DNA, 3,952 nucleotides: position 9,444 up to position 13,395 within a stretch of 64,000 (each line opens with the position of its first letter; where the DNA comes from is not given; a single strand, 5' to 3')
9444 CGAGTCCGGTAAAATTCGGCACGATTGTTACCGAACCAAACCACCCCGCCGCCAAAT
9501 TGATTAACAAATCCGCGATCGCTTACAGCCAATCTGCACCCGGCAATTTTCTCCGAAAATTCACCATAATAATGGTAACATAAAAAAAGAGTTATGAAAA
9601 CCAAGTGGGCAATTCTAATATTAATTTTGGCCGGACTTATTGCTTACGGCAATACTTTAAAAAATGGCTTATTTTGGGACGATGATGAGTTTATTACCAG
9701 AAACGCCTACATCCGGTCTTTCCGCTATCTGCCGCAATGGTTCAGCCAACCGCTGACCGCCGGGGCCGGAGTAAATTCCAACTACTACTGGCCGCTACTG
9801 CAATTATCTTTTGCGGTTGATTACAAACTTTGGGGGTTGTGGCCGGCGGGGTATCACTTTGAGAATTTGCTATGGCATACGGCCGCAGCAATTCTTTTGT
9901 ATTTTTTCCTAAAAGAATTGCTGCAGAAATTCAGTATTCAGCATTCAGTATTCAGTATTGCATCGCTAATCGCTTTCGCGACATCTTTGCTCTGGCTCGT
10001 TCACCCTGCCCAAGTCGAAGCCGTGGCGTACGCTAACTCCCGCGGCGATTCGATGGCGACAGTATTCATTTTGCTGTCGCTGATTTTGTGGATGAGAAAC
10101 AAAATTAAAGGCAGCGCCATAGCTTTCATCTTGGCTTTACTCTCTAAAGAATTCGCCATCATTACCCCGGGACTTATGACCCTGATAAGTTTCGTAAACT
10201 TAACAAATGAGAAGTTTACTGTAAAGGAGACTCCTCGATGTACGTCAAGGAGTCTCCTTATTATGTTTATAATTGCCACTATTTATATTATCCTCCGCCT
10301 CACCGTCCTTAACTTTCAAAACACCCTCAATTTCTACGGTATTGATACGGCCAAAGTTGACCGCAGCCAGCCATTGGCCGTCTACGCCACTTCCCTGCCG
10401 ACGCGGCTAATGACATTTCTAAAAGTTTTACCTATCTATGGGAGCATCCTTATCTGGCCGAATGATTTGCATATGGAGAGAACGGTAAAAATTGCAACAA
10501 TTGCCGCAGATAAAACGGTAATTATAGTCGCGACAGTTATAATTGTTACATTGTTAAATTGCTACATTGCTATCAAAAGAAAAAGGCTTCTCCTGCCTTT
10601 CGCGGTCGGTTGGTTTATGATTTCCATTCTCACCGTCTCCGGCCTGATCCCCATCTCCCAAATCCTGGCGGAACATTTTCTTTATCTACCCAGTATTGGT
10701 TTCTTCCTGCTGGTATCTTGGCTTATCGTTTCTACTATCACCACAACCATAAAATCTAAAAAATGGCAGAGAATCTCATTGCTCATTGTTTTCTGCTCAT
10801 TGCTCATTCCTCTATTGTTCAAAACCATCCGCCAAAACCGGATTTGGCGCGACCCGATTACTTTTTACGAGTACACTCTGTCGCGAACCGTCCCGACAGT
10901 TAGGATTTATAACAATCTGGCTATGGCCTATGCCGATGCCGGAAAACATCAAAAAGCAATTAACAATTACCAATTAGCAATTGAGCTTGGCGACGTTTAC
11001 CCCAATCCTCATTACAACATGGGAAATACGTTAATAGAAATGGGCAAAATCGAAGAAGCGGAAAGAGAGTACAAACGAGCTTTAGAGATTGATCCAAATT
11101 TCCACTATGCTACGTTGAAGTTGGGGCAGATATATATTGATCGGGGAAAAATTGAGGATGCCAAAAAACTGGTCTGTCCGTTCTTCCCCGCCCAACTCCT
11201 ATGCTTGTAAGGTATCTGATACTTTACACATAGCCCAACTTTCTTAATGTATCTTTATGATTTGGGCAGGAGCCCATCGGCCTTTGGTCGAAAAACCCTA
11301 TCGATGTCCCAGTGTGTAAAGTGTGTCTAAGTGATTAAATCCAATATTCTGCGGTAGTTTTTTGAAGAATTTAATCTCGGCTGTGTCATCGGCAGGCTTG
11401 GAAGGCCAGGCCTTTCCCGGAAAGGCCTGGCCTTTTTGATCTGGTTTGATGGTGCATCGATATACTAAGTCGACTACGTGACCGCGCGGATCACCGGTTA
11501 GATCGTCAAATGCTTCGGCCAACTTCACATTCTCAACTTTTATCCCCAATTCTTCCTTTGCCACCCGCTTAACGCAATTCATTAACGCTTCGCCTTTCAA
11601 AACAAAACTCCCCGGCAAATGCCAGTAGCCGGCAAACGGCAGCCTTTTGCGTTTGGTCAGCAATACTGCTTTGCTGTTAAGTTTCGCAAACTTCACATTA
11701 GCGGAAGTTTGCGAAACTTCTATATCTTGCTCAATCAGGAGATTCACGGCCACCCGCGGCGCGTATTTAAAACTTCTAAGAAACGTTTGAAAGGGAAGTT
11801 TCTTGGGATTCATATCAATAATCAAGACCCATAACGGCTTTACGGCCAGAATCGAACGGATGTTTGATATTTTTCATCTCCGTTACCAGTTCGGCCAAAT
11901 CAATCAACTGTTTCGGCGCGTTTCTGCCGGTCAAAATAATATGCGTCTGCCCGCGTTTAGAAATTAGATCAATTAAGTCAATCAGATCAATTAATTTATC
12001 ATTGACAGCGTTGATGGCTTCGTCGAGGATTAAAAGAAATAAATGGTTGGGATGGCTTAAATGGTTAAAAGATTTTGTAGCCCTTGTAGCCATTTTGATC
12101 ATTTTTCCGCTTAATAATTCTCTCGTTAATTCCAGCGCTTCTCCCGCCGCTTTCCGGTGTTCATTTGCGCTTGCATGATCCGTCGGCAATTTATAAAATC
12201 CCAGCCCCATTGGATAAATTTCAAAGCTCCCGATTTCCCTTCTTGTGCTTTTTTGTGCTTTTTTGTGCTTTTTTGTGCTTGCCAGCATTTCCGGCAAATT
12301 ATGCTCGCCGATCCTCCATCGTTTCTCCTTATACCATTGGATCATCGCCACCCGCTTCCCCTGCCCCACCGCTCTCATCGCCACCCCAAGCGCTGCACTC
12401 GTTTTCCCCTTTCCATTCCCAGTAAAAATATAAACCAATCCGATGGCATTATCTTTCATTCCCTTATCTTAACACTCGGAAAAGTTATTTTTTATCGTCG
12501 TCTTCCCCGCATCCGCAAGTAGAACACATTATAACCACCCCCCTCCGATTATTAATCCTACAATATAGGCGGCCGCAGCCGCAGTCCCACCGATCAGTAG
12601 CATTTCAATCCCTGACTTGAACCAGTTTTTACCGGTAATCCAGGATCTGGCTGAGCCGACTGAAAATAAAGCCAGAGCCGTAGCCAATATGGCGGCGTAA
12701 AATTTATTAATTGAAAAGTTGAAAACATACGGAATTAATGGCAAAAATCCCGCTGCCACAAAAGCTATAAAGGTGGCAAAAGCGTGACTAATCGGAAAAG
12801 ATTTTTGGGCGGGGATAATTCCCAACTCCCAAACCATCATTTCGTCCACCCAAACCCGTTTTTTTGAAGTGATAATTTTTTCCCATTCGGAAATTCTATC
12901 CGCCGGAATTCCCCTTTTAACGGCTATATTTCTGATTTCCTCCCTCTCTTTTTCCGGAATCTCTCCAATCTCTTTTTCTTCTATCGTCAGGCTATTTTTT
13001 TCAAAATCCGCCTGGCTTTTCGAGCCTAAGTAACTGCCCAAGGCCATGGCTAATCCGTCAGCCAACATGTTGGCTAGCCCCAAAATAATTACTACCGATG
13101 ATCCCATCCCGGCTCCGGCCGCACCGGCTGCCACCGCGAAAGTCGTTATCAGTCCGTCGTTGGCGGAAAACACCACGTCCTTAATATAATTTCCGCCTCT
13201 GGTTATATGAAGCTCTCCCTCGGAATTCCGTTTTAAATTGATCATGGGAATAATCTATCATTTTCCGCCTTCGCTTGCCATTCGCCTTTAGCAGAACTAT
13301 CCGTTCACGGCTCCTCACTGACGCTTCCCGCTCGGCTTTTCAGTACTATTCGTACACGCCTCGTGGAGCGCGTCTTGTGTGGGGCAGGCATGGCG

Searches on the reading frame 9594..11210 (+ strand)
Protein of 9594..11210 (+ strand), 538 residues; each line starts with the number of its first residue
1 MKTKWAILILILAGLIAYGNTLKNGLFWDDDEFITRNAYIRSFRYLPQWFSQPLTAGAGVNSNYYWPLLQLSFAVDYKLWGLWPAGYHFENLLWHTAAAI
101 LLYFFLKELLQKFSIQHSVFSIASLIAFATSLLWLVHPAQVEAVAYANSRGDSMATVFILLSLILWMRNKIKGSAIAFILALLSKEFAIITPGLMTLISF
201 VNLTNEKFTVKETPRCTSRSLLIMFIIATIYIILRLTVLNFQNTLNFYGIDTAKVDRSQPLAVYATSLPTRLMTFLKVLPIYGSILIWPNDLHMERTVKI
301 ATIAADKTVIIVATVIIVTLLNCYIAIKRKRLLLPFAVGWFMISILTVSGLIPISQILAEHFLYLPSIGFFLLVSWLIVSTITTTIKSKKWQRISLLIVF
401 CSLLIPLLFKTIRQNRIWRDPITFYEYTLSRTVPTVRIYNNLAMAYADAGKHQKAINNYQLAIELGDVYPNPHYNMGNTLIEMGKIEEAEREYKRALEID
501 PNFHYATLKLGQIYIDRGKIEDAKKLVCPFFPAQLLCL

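Call 63: search_protein_families(library=ncbifam, proteins=[window:9594-11210:+], max_evalue=0.00001)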
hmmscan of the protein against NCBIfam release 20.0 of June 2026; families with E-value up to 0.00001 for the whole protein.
window:9594-11210:+ (538 aa): 7 families
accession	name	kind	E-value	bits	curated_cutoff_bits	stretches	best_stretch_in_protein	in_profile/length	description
NF033762.1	social_mot_Tgl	equivalog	1.4e-10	41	225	1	437-526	32-122/252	social motility TPR repeat lipoprotein Tgl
TIGR02917.1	PEP_TPR_lipo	equivalog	3.7e-10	38.4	312.2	1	436-526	601-691/899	XrtA/PEP-CTERM system TPR-repeat protein PrsT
TIGR02521.1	type_IV_pilW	equivalog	2.2e-08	34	154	1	435-505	30-100/234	type IV pilus biogenesis/stability protein PilW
TIGR02552.1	LcrH_SycD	equivalog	1.4e-07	31.3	104.8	1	441-508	57-125/136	SycD/LcrH family type III secretion system chaperone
NF040959.1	MamA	equivalog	3.4e-07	29.9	200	1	423-523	92-192/204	magnetosome protein MamA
NF047558.1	TPR_END_plus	domain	3.1e-06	27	32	0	439-469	2-32/56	TPR end-of-group domain-containing protein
NF011886.0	PRK15359.1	equivalog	3.8e-06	26.7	146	0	441-499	63-121/144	type III secretion system chaperone protein SscB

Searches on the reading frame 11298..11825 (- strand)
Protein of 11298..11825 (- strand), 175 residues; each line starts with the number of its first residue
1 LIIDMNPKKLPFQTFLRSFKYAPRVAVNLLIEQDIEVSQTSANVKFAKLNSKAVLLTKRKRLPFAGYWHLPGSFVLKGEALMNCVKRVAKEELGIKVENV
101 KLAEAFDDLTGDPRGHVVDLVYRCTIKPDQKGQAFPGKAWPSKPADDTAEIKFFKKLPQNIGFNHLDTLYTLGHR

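Call 63: search_protein_families(library=ncbifam, proteins=[window:11298-11825:-], max_evalue=0.00001)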
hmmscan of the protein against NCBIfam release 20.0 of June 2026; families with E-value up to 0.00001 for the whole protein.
window:11298-11825:- (175 aa): 5 families
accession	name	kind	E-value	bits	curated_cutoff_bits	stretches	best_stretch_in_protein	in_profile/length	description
NF011963.0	PRK15434.1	subfamily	7.3e-08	32.3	146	1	52-98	29-75/159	GDP-mannose mannosyl hydrolase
NF006530.0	PRK08999.1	equivalog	8.5e-07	28.3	245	1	51-101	17-68/315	Nudix family hydrolase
NF050029.2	TransRepNtr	equivalog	9.4e-07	28.5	400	1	53-127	37-113/245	ADPR responsive transcriptional repressor NtrR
NF003788.0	PRK05379.1-5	equivalog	4e-06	26.4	354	1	49-99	221-271/351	bifunctional nicotinamide-nucleotide adenylyltransferase/Nudix hydroxylase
NF003786.0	PRK05379.1-2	equivalog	7.9e-06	25.3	397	1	50-131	227-314/354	bifunctional nicotinamide-nucleotide adenylyltransferase/Nudix hydroxylase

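Call 87: search_protein_families(library=pfam, proteins=[window:11298-11825:-], max_evalue=0.001)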
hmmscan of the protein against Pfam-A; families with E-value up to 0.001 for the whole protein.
window:11298-11825:- (175 aa): 1 family
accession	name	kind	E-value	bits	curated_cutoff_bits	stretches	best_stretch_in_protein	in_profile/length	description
PF00293.34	NUDIX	-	7.5e-13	49.1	21.1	1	50-133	12-102/134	NUDIX domain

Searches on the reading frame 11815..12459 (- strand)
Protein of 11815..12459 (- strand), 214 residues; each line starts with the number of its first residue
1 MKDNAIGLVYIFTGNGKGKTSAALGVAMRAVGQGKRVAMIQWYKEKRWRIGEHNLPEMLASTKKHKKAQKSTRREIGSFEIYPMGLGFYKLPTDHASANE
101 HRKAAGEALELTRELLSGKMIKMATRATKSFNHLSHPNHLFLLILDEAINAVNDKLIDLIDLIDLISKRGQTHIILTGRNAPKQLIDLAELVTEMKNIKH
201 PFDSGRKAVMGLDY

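Call 63: search_protein_families(library=ncbifam, proteins=[window:11815-12459:-], max_evalue=0.00001)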
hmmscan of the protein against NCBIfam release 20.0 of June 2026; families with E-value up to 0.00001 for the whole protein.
window:11815-12459:- (214 aa): 4 families
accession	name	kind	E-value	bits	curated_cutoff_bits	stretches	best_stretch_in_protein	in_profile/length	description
NF004637.0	PRK05986.1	subfamily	4e-41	140.9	185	2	120-214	102-197/197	cob(I)yrinic acid a,c-diamide adenosyltransferase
TIGR00708.1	cobA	equivalog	5.7e-39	133.7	167.75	1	5-214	4-177/177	cob(I)yrinic acid a,c-diamide adenosyltransferase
NF005647.0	PRK07413.1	equivalog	2.9e-13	49.3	426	1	142-204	128-191/382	cob(I)yrinic acid a,c-diamide adenosyltransferase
NF005648.0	PRK07414.1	equivalog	2.1e-11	43.6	248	1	140-198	116-175/178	P-loop NTPase family protein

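Call 87: search_protein_families(library=pfam, proteins=[window:11815-12459:-], max_evalue=0.001)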
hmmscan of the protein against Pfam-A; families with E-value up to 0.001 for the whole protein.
window:11815-12459:- (214 aa): 1 family
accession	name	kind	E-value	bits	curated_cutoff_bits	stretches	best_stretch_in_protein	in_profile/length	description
PF02572.21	CobA_CobO_BtuR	-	6.3e-46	157.2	25.7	1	7-214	3-172/172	ATP:corrinoid adenosyltransferase BtuR/CobO/CobP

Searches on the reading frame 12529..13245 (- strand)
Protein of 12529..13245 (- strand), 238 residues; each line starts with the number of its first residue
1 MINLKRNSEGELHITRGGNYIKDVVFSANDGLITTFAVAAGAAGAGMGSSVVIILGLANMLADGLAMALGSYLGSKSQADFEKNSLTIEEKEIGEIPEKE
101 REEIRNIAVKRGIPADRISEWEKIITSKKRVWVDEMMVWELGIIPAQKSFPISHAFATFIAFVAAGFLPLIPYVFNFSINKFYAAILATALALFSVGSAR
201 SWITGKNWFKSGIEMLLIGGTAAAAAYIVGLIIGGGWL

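Call 63: search_protein_families(library=ncbifam, proteins=[window:12529-13245:-], max_evalue=0.00001)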
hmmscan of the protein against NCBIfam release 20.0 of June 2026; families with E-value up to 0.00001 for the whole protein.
window:12529-13245:- (238 aa): 1 family
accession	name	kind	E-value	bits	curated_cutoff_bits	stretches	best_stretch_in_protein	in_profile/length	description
TIGR00267.1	TIGR00267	hypoth_equivalog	6.2e-07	29.3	156.95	0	148-224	86-161/171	TIGR00267 family protein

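Call 87: search_protein_families(library=pfam, proteins=[window:12529-13245:-], max_evalue=0.001)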
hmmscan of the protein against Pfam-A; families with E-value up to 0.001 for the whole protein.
window:12529-13245:- (238 aa): 1 family
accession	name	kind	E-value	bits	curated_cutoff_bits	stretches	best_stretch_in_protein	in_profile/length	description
PF01988.24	VIT1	-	1e-60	205.7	28.1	1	21-230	1-213/214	VIT family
